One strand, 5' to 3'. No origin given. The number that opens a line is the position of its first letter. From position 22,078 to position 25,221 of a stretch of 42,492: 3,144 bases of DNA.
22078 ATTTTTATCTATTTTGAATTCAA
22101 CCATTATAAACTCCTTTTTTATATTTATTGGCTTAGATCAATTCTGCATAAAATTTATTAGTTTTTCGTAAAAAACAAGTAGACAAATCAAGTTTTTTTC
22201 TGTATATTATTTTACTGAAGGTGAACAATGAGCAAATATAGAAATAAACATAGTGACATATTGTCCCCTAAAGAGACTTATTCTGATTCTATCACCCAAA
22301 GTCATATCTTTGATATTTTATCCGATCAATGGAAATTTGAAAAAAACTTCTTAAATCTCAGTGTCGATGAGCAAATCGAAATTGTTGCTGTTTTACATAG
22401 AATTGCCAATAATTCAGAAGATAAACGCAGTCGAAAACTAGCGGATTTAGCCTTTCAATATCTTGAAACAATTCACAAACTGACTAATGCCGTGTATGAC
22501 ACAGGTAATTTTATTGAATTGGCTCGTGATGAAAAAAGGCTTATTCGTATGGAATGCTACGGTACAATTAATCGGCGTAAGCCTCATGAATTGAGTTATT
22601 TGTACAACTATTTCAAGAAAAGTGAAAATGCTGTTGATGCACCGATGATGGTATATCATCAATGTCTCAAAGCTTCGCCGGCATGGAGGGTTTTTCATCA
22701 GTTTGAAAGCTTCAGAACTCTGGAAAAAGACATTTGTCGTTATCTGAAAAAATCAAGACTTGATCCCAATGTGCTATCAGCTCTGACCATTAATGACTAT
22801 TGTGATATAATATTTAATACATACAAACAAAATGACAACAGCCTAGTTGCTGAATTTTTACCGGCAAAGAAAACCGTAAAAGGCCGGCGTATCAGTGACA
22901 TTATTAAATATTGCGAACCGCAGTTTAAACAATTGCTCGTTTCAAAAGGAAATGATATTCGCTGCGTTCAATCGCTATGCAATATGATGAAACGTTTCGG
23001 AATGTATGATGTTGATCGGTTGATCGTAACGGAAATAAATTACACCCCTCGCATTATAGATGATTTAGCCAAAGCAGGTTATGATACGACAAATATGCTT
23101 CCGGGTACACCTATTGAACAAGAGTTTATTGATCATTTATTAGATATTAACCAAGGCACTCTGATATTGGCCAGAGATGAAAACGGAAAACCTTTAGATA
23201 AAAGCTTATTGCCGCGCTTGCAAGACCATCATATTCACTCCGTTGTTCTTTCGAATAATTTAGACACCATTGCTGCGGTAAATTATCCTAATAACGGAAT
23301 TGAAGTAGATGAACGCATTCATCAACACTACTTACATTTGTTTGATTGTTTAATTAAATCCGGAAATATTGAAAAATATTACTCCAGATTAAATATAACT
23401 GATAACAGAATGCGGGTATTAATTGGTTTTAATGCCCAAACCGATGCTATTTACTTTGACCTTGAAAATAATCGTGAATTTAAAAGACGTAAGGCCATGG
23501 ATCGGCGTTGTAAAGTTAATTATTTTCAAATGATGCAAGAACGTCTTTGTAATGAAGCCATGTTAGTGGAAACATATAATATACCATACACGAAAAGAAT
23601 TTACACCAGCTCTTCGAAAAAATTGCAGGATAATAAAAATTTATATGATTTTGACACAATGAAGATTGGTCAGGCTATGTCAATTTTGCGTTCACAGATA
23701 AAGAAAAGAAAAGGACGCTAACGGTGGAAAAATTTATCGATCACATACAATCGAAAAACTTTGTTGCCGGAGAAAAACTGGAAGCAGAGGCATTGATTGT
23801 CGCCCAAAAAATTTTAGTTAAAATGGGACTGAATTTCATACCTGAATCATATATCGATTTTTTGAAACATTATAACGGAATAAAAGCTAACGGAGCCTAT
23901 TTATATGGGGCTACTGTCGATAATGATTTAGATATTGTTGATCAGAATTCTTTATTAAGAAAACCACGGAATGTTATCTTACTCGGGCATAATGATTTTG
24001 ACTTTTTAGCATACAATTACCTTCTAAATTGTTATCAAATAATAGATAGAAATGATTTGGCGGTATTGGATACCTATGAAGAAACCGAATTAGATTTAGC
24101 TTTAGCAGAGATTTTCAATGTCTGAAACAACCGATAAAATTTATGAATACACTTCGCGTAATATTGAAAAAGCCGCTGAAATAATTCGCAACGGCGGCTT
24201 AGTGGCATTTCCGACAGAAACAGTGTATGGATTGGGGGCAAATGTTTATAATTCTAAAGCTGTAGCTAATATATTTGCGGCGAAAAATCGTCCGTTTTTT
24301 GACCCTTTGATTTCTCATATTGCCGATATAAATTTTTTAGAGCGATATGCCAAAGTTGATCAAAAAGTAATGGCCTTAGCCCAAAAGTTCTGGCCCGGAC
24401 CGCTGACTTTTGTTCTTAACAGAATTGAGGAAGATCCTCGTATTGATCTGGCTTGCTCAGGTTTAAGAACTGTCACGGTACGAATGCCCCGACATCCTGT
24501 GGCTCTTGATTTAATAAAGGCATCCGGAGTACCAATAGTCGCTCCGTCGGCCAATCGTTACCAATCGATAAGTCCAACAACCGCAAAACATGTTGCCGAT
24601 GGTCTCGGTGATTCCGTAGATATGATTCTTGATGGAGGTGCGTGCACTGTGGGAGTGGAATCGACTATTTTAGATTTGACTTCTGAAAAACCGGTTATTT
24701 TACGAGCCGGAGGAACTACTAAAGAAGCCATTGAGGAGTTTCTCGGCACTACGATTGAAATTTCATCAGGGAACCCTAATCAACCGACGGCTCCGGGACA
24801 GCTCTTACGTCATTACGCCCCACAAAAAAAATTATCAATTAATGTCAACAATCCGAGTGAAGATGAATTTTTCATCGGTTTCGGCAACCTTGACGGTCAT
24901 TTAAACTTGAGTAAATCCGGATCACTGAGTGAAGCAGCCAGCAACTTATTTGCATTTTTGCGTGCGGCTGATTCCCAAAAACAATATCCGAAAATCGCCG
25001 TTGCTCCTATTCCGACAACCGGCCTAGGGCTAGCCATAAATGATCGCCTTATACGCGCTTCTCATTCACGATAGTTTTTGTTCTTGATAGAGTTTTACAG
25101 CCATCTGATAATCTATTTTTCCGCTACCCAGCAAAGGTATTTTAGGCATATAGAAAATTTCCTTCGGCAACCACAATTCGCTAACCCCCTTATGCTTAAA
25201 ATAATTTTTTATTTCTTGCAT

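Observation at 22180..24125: Orphan HNH/EndoVII-like protein plus SUKH (SMI1/KNR4)-like partner, wired into the tsaC operon: candidate toxin/immunity or effector module with no known delivery domain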

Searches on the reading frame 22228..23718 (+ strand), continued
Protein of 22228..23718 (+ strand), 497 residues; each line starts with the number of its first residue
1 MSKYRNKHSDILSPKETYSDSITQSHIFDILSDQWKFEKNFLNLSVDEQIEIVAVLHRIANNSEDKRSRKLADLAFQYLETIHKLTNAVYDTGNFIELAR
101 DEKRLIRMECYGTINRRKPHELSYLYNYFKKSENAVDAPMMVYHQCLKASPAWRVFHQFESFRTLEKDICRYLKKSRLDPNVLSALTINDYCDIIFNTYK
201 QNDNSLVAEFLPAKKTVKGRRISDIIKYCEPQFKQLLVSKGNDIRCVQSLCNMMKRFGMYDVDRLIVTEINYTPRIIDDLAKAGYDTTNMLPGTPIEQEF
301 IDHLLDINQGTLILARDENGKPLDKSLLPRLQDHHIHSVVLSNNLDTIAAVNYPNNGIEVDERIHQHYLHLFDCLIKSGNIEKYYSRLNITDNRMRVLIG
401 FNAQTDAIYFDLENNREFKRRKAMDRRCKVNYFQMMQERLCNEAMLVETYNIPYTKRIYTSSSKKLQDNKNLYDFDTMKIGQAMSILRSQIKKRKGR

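Call 81: search_protein_families(library=pfam, alignment_id=A5, max_evalue=1)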
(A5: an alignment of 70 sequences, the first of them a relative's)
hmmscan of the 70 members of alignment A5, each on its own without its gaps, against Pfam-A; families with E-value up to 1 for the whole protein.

A. member 1, P0099 (514 aa): 2 families
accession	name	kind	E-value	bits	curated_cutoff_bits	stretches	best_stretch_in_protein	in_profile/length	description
PF21148.3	NSUN5_fdxn-like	-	0.021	15.7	24.5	1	295-336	15-58/78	NOL1/NOP2/Sun domain family member 5, ferredoxin-like domain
PF18138.6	bacHORMA_1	-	0.063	13.6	35.6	0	465-510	106-151/169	Bacterial HORMA domain family 1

B. families by the number of members that match (of 70 scanned): 86 families (the first 25 are shown)
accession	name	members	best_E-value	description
PF14412.12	AHH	4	0.0044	A nuclease family of the HNH/ENDO VII superfamily with conserved AHH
PF13411.12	MerR_1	3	0.0068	MerR HTH family regulatory protein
PF21431.3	Col-Pyo_DNase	3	0.0086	Colicin/Pyocin-S2, DNase domain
PF21982.2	RecX_HTH1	2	0.064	RecX, first three-helix domain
PF14826.12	FACT-Spt16_Nlob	1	0.00074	FACT complex subunit SPT16 N-terminal lobe domain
PF23558.1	TPR_P4H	1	0.00087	Prolyl 4-hydroxylase peptide-substrate-binding domain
PF25432.1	FF_PRPF40A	1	0.0012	PRPF40A-like, FF domain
PF15561.11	Imm15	1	0.0046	Immunity protein 15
PF06461.17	CHDII_SANT-like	1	0.0047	CHD subfamily II, SANT-like domain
PF07261.16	DnaB_2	1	0.005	Replication initiation and membrane attachment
PF15748.10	CCSAP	1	0.0088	Centriole, cilia and spindle-associated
PF22330.2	Rib_mS39_PPR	1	0.0088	Small ribosomal subunit protein mS39, PPR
PF21167.2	DUF6851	1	0.0091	Domain of unknown function (DUF6851)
PF17417.8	Glycoprot_B_PH2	1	0.014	Herpesvirus Glycoprotein B PH-like domain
PF07996.16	T4SS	1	0.014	Type IV secretion system proteins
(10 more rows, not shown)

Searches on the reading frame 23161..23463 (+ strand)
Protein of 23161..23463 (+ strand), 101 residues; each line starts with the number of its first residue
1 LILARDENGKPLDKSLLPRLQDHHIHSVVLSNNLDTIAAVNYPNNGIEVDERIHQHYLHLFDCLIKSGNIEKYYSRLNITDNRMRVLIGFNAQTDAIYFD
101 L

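Call 39: search_protein_families(library=pfam, alignment_id=A3, max_evalue=10)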
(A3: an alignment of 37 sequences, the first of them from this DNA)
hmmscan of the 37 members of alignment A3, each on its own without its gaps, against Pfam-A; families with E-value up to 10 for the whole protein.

A. member 1, seq(101 aa): 0 families

B. families by the number of members that match (of 37 scanned): 8 families
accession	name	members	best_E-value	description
PF01844.29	HNH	3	0.09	HNH endonuclease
PF21431.3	Col-Pyo_DNase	2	0.056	Colicin/Pyocin-S2, DNase domain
PF09504.16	RE_Bsp6I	1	0.095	Bsp6I restriction endonuclease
PF01353.27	GFP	1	0.13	Green fluorescent protein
PF14210.11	DUF4322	1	0.14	Domain of unknown function (DUF4322)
PF23875.1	DUF7229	1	0.16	Domain of unknown function (DUF7229)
PF03736.22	EPTP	1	0.17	EPTP domain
PF16862.10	Glyco_hydro_79C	1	0.32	Glycosyl hydrolase family 79 C-terminal beta domain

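Call 40: search_solved_structures(query=A3, max_evalue=10, show_alignments=3)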
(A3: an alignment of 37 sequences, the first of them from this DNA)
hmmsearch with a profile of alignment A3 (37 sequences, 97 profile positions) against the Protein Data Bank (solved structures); distinct sequences matched with E-value up to 10: 1.
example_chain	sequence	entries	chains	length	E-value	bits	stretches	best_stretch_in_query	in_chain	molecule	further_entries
5g2x_C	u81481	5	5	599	1.3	12.6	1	14-58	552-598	GROUP II INTRON-ENCODED PROTEIN LTRA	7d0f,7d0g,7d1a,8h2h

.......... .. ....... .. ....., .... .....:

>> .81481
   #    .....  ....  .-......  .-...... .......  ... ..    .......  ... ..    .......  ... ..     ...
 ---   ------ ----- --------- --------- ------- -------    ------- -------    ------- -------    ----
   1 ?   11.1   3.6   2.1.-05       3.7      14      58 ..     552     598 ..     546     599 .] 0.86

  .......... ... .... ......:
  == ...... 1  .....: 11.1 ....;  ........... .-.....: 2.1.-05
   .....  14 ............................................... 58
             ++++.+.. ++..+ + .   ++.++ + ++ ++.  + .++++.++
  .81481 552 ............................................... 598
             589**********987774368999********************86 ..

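Call 52: predict_structure(alignment_id=A3)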
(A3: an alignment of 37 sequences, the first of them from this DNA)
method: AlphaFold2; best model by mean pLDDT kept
length: 101 residues; sequences in the alignment: 37
mean_pLDDT: 89.4   pTM: 0.74
mean pLDDT of the five models: 89.4, 89.3, 89.3, 89.1, 75.6
residues with pLDDT >= 90: 64; 70-90: 34; 50-70: 3; < 50: 0
segments of 3 or more residues with pLDDT < 50: none
pLDDT, mean of each block of 10 residues (from residue 1): 89 91 91 91 94 93 79 81 93 92 71
secondary structure, 60 per line:
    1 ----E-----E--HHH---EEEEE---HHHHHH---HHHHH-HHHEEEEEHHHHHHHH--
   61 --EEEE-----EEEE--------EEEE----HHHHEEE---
elements in order: E20-24 H28-33 H37-41 E46-50 H51-58 E63-66 E72-75 E84-87 H92-95 E96-98

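Call 54: fold_search(model_id=the predicted structure, library=pdb)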
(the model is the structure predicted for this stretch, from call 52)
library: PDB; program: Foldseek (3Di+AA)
matches with E <= 10: 1; with E <= 0.001: 0
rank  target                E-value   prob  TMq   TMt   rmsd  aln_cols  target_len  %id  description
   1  6bed_B                7.9e+00  0.01  0.16  0.06   9.9        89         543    8  Crystal structure of VACV D13 in complex with Rifampicin (released 2018-07-18)

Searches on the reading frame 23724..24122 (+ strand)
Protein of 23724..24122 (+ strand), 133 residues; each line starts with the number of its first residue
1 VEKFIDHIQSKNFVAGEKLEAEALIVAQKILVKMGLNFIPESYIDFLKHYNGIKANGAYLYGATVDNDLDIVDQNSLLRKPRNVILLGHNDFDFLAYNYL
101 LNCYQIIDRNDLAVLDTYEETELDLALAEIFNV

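Call 3: search_protein_families(library=pfam, proteins=[window:23724-24122:+], max_evalue=1)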
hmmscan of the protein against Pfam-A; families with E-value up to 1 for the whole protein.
window:23724-24122:+ (133 aa): 4 families
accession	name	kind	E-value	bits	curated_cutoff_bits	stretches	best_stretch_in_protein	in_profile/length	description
PF14567.11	SUKH_5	-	4.7e-05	23.7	27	1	1-91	1-99/142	SMI1-KNR4 cell-wall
PF14568.11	SUKH_6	-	0.00056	20.9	27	1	39-76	15-52/119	SMI1-KNR4 cell-wall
PF09346.15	SMI1_KNR4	-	0.019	16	25.4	1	39-67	18-40/125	SMI1 / KNR4 family (SUKH-1)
PF08309.17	LVIVD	-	0.021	14.6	20.2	1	52-73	6-27/42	LVIVD repeat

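Call 4: search_protein_families(library=ncbifam, proteins=[window:23724-24122:+], max_evalue=1)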
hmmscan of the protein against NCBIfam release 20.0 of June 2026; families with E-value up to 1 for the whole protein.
window:23724-24122:+ (133 aa): 1 family
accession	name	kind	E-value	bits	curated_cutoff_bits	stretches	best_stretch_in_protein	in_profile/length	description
NF038335.1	YPO0640_fam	subfamily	2e-13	50.5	55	1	21-120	30-137/150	YrhA family protein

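Call 6: search_protein_families(library=padloc, proteins=[window:23724-24122:+], max_evalue=1)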
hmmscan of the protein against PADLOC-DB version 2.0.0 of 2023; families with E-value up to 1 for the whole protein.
window:23724-24122:+ (133 aa): 0 families

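Call 21: find_homologous_proteins(query=window:23724-24122:+, max_evalue=0.001)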
Query window:23724-24122:+ (133 aa): 46 proteins with E <= 0.001 among 77 candidates.
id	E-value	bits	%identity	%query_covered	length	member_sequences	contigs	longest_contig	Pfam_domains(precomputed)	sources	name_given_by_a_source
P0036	2.3e-78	278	98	100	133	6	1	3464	-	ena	-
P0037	6.8e-52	193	69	100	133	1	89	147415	-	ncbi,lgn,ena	-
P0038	8.0e-52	192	69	100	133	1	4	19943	-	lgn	-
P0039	1.0e-51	192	68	100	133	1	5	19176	-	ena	-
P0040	1.3e-51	192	69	100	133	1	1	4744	-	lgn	-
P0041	1.7e-51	191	68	100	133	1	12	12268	-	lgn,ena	-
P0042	2.5e-51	191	68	100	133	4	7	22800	-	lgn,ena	-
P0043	3.0e-51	191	68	100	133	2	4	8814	-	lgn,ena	-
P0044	8.8e-51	189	68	100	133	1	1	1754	-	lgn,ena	-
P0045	3.0e-50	187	66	100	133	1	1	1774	-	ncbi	-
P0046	3.7e-50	187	66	100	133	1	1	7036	-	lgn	-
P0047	3.9e-50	187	66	100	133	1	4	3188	-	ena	-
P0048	6.7e-49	183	64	100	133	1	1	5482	-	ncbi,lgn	-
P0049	1.3e-48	182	64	100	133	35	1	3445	-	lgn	-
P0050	2.5e-48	181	66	95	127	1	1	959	-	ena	-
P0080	1.8e-41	159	57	98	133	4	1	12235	PF14568.12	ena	-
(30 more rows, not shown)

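Call 41: search_solved_structures(query=A2, max_evalue=10, show_alignments=2)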
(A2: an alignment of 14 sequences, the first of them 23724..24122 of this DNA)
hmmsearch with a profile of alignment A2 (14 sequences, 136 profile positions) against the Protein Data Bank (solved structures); distinct sequences matched with E-value up to 10: 2.
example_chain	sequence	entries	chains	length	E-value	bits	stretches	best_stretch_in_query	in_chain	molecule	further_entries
2icg_A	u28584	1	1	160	0.8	12.5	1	38-75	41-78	Lin2918 protein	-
8c26_A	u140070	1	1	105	0.83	12.4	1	33-85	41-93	Toxin ParE2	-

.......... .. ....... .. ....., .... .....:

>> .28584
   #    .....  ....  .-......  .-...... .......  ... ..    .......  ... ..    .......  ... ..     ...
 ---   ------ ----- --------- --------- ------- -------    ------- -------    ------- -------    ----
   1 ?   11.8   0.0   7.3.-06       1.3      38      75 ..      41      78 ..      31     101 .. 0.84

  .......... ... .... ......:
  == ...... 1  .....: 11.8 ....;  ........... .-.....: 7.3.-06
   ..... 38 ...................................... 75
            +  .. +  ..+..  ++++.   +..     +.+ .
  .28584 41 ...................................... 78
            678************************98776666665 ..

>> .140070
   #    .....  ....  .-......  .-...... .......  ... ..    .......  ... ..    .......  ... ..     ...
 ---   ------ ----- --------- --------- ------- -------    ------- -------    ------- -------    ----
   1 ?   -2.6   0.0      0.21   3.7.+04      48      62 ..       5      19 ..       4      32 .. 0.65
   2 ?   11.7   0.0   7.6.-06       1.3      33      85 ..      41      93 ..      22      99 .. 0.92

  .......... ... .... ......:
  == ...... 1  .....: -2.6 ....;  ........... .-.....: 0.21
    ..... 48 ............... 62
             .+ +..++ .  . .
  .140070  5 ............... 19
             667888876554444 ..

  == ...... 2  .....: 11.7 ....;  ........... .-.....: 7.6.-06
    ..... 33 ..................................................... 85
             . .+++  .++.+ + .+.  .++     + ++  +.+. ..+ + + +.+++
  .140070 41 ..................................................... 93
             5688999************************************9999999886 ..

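Call 82: search_protein_families(library=ncbifam, alignment_id=A2, max_evalue=0.01)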
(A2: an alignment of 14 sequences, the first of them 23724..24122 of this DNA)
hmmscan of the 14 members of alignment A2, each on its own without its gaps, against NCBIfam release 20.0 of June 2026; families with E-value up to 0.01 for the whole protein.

A. member 1, window:23724-24122:+ (133 aa): 1 family
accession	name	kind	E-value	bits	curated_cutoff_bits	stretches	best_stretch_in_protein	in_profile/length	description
NF038335.1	YPO0640_fam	subfamily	2e-13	50.5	55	1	21-120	30-137/150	YrhA family protein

B. families by the number of members that match (of 14 scanned): 1 family
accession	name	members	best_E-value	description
NF038335.1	YPO0640_fam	13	4.8e-16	YrhA family protein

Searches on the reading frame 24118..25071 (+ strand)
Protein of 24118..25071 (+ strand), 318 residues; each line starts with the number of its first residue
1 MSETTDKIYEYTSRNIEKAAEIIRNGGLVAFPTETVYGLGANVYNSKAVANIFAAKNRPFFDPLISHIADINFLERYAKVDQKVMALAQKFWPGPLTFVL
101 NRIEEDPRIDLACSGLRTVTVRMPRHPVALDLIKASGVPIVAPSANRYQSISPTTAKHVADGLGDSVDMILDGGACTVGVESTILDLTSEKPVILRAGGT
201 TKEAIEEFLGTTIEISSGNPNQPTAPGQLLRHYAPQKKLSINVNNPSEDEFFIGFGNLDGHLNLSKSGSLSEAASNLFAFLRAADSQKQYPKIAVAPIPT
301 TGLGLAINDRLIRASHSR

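Call 3: search_protein_families(library=pfam, proteins=[window:24118-25071:+], max_evalue=1)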
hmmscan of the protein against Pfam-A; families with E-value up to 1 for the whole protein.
window:24118-25071:+ (318 aa): 2 families
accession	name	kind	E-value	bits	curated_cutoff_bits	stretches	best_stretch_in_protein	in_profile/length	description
PF01300.24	Sua5_yciO_yrdC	-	1.2e-56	191.5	25.1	1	21-198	1-178/178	Telomere recombination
PF03481.19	Sua5_C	-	8.4e-20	72.1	22.9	1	201-315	2-135/136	Threonylcarbamoyl-AMP synthase, C-terminal domain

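Call 4: search_protein_families(library=ncbifam, proteins=[window:24118-25071:+], max_evalue=1)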
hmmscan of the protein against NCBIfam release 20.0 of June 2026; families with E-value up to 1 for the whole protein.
window:24118-25071:+ (318 aa): 3 families
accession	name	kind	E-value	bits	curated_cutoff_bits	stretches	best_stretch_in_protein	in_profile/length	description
TIGR00057.1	TIGR00057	equivalog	4.8e-60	202.2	123.2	1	12-209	7-201/202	L-threonylcarbamoyladenylate synthase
NF007919.1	PRK10634.1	equivalog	6.7e-22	77.8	175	1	21-191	3-173/176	L-threonylcarbamoyladenylate synthase type 1 TsaC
TIGR00143.1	hypF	equivalog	0.00062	18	466.1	1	14-148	192-323/741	carbamoyltransferase HypF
